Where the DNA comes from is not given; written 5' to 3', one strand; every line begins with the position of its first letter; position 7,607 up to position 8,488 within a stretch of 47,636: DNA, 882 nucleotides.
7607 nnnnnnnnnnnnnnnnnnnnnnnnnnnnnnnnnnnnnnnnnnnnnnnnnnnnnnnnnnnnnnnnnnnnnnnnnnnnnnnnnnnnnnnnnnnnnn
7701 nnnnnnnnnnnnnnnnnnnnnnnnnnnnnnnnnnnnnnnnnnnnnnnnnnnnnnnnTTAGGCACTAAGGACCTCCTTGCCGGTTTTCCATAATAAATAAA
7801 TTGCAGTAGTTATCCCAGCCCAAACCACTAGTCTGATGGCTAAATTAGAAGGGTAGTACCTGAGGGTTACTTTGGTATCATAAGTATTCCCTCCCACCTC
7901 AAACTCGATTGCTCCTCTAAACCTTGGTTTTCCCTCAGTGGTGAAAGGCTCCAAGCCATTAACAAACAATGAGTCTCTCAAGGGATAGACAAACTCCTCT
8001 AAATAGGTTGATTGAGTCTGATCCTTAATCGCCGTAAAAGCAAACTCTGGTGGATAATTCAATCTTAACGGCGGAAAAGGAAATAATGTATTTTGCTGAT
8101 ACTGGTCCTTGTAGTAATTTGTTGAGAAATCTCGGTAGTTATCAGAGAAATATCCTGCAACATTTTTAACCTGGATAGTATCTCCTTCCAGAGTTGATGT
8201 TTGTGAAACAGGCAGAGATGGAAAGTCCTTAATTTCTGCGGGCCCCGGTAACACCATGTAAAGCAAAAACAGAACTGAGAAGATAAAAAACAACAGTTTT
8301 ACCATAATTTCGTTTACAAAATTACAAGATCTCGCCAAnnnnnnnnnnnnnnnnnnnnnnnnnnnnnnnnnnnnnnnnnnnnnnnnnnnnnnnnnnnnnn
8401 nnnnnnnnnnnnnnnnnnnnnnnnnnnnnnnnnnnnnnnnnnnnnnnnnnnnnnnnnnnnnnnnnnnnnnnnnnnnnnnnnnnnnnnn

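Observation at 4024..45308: Seven large polytopic membrane proteins with GT-C-like architecture in one locus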

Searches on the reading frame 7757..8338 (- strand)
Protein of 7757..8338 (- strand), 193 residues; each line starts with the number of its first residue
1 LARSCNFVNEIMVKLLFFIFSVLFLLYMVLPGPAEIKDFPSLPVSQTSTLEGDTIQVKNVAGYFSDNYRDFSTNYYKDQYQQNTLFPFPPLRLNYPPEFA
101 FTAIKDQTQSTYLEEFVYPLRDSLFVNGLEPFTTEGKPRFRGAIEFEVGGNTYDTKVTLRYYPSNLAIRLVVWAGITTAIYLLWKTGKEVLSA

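Call 5: search_protein_families(library=pfam, proteins=[window:7757-8338:-], max_evalue=0.001)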
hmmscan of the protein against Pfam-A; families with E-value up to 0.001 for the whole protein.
window:7757-8338:- (193 aa): 0 families

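Call 19: search_protein_families(library=pfam, proteins=[window:7757-8338:-], max_evalue=0.01)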
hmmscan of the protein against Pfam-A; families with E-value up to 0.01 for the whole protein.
window:7757-8338:- (193 aa): 0 families

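Call 59: search_protein_families(library=pfam, proteins=[window:7757-8338:-], max_evalue=0.1)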
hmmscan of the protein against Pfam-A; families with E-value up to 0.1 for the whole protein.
window:7757-8338:- (193 aa): 0 families
